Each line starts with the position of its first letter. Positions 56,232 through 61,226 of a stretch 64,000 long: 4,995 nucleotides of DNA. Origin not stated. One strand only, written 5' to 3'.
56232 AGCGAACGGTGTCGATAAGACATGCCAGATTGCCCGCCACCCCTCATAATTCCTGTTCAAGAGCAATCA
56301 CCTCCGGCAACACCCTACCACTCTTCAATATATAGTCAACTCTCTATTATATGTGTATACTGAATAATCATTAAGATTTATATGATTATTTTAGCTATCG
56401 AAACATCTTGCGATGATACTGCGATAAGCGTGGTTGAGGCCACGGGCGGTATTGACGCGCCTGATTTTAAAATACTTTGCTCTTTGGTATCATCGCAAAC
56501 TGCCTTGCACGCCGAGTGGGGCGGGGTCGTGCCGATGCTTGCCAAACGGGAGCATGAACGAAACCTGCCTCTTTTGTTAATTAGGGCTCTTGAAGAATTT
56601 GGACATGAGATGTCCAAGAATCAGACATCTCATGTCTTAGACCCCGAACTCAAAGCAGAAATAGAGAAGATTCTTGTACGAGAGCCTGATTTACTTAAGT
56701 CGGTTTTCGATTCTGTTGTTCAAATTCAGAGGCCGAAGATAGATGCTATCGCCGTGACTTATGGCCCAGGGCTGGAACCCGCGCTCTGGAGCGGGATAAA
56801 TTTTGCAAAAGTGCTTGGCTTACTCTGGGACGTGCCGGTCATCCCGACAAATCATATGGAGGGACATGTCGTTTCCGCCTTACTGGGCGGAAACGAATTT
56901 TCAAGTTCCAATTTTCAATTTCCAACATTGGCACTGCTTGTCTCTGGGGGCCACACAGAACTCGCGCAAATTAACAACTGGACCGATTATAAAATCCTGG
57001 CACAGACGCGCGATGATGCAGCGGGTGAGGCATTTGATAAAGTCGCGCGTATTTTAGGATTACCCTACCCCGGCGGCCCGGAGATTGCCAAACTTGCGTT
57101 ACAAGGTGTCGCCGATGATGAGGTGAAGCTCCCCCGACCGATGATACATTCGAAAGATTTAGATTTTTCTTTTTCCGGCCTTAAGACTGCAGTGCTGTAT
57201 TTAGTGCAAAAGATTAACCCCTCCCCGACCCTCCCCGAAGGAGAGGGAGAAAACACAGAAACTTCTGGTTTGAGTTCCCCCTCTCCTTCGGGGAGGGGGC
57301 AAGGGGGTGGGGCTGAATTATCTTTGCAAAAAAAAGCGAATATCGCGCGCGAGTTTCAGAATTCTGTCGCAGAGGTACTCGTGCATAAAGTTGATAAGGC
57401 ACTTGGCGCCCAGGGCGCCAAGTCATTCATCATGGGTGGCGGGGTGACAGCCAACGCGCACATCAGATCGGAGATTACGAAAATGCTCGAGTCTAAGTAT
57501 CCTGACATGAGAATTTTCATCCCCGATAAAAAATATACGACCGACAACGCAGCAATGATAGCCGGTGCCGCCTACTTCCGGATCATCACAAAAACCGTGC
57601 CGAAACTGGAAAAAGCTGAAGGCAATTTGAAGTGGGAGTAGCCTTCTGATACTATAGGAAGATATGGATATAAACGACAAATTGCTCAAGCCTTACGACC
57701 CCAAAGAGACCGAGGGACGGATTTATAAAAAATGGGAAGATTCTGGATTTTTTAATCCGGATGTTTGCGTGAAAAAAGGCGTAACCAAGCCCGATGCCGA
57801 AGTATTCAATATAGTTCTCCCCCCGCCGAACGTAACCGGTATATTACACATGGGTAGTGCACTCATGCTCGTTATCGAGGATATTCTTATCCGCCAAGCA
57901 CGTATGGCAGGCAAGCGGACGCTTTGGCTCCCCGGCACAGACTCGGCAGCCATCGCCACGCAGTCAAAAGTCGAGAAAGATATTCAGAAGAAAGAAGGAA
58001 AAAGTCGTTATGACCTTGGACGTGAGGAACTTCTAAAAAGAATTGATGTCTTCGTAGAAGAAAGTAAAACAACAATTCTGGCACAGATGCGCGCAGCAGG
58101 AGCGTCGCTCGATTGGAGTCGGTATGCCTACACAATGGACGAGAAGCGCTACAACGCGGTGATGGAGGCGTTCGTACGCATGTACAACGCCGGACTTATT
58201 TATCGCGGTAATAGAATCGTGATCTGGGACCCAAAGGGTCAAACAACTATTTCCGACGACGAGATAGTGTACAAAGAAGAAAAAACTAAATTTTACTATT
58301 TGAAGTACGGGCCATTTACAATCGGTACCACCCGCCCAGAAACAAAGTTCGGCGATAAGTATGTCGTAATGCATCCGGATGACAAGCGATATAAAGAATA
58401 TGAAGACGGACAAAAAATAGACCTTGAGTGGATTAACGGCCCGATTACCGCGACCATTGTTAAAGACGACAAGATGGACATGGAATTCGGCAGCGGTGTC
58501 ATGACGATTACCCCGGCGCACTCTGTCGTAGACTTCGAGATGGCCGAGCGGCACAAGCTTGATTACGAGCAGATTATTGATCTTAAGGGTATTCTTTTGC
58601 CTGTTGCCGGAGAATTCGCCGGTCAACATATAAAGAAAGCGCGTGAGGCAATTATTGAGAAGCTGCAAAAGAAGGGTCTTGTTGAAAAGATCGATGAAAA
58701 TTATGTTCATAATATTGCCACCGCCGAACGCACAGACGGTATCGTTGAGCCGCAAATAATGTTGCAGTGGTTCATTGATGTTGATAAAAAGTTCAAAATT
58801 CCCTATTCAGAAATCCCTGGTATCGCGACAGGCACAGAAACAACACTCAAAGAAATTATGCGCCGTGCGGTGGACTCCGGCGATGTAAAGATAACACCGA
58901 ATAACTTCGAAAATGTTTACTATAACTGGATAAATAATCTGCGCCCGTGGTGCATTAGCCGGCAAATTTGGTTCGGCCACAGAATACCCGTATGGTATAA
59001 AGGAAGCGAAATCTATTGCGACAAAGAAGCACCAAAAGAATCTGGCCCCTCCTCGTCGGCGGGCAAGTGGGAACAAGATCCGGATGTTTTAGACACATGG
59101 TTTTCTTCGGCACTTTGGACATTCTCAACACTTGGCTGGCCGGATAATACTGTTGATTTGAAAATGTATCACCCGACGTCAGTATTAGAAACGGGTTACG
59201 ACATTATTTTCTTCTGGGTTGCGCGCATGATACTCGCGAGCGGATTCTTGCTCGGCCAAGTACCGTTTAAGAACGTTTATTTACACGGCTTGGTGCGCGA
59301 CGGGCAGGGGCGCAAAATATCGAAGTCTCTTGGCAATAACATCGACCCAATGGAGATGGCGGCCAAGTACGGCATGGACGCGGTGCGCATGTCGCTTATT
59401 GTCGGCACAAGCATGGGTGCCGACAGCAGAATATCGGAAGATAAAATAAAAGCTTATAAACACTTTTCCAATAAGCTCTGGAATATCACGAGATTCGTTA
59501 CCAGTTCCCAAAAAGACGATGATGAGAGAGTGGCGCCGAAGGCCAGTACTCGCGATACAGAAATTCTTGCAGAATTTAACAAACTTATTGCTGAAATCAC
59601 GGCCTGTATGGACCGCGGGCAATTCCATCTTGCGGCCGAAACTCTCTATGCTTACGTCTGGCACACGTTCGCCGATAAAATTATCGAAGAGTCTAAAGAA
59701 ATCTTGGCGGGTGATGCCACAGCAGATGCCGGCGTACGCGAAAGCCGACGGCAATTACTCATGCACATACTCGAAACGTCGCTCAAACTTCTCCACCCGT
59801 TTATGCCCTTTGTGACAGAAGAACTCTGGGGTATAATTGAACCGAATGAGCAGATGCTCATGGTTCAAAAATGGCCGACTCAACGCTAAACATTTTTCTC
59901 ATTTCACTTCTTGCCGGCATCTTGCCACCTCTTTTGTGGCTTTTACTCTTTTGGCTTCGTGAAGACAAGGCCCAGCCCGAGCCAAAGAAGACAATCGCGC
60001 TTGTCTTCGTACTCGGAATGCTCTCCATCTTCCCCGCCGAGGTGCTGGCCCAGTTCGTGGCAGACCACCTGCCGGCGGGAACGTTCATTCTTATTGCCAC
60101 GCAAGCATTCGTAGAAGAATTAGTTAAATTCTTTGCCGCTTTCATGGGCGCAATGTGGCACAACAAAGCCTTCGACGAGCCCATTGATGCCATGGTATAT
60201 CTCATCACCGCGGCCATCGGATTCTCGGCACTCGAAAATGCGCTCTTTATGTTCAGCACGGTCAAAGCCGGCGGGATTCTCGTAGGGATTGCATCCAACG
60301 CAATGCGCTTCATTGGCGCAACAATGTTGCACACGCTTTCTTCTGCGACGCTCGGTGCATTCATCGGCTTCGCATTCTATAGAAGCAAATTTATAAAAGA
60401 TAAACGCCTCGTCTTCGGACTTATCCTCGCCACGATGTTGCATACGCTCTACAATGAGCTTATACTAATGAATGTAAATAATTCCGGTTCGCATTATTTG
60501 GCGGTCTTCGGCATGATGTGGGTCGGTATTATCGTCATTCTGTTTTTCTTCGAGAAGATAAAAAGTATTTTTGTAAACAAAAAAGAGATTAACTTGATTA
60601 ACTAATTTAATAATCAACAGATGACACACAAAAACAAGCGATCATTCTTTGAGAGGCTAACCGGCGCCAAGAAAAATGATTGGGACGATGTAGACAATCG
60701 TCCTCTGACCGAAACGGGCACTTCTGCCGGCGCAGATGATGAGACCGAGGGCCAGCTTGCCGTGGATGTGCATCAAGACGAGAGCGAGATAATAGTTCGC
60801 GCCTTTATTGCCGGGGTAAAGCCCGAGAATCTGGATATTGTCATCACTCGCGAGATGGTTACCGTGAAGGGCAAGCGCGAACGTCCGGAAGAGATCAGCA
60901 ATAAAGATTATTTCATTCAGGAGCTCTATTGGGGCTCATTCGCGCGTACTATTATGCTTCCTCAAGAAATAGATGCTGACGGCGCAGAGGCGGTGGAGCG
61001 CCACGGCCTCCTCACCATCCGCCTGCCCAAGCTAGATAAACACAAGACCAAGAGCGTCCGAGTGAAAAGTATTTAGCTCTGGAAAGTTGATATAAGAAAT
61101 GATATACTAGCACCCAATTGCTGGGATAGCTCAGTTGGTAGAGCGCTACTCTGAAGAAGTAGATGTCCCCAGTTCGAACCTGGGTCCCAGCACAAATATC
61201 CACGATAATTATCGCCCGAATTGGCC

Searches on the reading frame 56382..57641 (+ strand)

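Call 43: search_protein_families(library=pfam, proteins=[window:56382-57641:+], max_evalue=0.001)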
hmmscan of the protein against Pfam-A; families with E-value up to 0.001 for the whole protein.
window:56382-57641:+ (419 aa): 2 families
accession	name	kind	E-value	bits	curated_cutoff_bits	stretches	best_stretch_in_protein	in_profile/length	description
PF00814.31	TsaD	-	3.1e-76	257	24.8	2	113-394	44-263/264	tRNA N6-adenosine threonylcarbamoyltransferase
PF22521.2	HypF_C_2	-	1.2e-05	25.6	27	1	316-372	164-220/241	Carbamoyltransferase, Kae1-like Domain, second subdomain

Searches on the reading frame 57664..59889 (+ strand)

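Call 43: search_protein_families(library=pfam, proteins=[window:57664-59889:+], max_evalue=0.001)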
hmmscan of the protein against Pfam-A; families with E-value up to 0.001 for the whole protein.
window:57664-59889:+ (741 aa): 4 families
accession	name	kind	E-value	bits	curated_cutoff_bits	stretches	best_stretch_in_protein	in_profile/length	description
PF00133.28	tRNA-synt_1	-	3.5e-121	405.3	22.7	1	20-590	2-413/414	tRNA synthetases class I (I, L, M and V)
PF08264.19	Anticodon_1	-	5.5e-27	94.9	25.1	1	631-739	1-106/148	Anticodon-binding domain of tRNA ligase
PF09334.17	tRNA-synt_1g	-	5.6e-18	65.3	20.1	2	407-597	203-373/391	tRNA synthetases class I (M)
PF13603.12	tRNA-synt_1_2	-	0.00038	20.4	25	0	273-307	108-142/185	Leucyl-tRNA synthetase, editing domain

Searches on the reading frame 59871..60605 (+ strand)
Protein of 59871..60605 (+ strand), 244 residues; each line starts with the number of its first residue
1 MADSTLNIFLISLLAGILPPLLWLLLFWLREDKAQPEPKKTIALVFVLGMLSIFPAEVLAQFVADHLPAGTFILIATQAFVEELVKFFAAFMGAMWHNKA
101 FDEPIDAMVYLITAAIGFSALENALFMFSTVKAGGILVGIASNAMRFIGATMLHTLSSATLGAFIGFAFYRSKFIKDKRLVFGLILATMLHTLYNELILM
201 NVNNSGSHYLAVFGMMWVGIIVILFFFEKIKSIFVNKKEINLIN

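Call 43: search_protein_families(library=pfam, proteins=[window:59871-60605:+], max_evalue=0.001)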
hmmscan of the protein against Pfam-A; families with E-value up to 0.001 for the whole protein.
window:59871-60605:+ (244 aa): 1 family
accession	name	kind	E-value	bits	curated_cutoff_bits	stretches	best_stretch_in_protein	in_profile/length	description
PF13367.11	PrsW-protease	-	1.2e-24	87.4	23.5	1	37-216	1-192/196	PrsW family intramembrane metalloprotease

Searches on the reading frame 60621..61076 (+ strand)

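Call 43: search_protein_families(library=pfam, proteins=[window:60621-61076:+], max_evalue=0.001)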
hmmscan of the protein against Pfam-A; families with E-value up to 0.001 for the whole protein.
window:60621-61076:+ (151 aa): 1 family
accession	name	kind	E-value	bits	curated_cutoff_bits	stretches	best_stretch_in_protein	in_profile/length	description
PF00011.27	HSP20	-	7.7e-18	64.9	20.8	1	50-147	2-100/102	Hsp20/alpha crystallin family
